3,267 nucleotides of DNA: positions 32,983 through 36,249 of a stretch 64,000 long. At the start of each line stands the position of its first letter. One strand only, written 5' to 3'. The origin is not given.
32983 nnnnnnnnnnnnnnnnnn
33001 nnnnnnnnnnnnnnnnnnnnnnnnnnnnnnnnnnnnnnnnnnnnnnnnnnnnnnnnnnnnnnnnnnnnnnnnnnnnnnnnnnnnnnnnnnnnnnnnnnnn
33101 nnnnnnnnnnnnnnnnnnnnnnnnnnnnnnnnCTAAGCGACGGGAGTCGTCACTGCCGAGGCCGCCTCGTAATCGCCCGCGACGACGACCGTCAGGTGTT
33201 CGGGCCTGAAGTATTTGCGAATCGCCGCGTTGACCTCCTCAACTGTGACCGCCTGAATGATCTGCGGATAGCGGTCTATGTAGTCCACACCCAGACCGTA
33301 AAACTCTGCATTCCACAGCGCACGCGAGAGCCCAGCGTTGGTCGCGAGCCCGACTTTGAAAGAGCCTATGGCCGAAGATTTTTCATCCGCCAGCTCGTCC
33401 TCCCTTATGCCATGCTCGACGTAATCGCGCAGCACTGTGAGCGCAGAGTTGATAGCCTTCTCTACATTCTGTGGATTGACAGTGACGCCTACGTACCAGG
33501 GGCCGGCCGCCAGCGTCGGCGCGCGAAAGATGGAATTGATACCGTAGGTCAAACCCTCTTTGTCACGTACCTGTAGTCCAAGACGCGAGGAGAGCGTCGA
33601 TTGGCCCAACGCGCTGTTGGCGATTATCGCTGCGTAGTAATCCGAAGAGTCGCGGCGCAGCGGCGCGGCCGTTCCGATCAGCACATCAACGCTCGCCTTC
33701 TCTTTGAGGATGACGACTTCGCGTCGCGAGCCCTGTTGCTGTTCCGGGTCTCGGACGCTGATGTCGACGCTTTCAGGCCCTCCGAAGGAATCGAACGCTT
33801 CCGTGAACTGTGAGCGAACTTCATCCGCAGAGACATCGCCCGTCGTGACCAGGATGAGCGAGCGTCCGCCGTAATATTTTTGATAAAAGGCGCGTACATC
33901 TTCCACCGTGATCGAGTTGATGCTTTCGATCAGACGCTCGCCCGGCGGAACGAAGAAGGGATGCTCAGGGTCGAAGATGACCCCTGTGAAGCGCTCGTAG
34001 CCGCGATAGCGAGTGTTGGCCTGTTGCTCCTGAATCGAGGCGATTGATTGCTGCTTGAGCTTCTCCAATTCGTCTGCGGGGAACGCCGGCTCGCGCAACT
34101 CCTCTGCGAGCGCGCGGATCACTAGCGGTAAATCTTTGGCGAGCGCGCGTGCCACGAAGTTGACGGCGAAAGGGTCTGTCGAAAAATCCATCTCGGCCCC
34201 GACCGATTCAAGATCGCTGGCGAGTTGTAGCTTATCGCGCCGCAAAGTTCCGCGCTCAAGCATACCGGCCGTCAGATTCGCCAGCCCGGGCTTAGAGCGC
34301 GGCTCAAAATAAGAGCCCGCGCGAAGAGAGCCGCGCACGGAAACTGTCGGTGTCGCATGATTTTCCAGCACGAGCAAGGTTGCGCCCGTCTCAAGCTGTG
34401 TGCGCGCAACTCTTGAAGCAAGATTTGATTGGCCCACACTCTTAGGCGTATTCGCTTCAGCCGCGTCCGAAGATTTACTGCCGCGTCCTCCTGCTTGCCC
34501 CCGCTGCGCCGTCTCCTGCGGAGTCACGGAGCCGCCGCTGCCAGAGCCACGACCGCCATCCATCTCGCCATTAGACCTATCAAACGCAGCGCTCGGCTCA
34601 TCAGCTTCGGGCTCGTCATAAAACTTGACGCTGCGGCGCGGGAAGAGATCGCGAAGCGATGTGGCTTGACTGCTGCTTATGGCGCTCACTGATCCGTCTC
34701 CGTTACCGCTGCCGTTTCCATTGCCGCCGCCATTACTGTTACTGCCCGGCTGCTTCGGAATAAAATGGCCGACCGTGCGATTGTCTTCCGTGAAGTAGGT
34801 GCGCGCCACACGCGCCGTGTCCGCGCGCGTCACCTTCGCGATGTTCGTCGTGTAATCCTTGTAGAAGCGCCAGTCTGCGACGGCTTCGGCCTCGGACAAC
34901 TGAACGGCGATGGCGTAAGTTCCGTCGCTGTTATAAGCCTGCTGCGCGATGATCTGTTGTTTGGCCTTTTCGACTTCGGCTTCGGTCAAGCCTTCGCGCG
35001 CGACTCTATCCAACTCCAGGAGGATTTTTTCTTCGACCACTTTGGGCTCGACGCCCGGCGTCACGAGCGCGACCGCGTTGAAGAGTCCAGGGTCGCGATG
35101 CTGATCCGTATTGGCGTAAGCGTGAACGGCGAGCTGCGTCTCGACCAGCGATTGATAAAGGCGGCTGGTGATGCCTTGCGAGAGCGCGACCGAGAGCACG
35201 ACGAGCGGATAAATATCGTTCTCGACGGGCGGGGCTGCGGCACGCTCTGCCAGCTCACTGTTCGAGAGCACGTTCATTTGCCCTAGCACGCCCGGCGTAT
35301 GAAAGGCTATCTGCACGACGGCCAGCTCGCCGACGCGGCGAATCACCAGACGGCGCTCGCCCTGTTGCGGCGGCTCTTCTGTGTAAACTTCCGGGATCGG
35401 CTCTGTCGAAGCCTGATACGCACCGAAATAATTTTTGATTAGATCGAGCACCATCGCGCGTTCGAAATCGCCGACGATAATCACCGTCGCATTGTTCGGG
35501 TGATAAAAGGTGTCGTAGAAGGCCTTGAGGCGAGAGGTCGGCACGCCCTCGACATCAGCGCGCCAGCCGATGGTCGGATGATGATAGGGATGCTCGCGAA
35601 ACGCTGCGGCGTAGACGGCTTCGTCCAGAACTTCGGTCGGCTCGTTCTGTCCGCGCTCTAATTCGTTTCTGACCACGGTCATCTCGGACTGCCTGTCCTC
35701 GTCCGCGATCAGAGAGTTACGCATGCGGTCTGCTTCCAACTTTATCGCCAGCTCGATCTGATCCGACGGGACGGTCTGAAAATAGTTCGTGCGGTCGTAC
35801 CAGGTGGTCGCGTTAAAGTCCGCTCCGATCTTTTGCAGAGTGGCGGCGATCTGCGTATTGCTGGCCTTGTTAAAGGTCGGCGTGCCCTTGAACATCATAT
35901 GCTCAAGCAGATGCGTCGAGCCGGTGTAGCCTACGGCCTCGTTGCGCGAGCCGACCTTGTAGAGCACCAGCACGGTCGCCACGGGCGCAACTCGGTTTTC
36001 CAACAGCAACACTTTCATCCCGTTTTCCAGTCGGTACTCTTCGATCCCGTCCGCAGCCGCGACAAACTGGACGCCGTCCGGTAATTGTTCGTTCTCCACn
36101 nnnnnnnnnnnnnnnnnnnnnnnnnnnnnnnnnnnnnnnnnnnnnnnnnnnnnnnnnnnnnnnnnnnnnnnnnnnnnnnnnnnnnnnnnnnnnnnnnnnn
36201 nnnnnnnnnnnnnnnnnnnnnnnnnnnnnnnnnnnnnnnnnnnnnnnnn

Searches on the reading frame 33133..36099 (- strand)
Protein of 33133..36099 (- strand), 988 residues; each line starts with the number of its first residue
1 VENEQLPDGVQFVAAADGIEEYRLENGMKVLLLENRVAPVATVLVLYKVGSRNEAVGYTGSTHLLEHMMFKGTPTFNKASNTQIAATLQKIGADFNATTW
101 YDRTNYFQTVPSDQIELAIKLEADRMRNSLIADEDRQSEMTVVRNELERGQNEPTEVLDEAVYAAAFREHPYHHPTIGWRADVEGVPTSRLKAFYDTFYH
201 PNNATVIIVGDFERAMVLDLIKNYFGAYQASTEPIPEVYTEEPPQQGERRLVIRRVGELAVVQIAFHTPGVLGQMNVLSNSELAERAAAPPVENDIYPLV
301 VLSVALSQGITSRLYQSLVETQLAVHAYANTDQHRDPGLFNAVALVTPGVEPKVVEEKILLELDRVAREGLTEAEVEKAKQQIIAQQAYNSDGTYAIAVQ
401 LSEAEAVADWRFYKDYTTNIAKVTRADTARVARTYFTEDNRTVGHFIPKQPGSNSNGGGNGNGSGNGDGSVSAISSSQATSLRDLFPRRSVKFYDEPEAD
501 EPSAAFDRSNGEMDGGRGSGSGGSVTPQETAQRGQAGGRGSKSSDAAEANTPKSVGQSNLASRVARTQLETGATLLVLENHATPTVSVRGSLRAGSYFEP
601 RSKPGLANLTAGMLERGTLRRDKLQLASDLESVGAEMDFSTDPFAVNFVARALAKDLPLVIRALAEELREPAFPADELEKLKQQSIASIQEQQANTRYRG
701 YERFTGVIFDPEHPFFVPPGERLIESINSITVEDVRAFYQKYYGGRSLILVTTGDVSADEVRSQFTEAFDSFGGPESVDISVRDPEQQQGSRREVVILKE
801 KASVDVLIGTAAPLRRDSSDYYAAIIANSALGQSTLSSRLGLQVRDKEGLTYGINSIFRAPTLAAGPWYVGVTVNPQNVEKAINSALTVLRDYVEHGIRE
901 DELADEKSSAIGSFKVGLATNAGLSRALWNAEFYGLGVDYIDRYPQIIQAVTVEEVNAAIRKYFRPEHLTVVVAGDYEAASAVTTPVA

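Call 54: search_protein_families(library=pfam, max_evalue=1e-10, proteins=[window:33133-36099:-])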
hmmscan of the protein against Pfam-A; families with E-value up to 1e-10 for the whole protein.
window:33133-36099:- (988 aa): 2 families
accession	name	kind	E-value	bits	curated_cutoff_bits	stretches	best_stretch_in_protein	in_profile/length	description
PF05193.26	Peptidase_M16_C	-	1.8e-68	230.4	23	2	190-382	6-180/181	Peptidase M16 inactive domain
PF00675.25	Peptidase_M16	-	7.3e-44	149.7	22.3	2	30-177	2-146/149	Insulinase (Peptidase family M16)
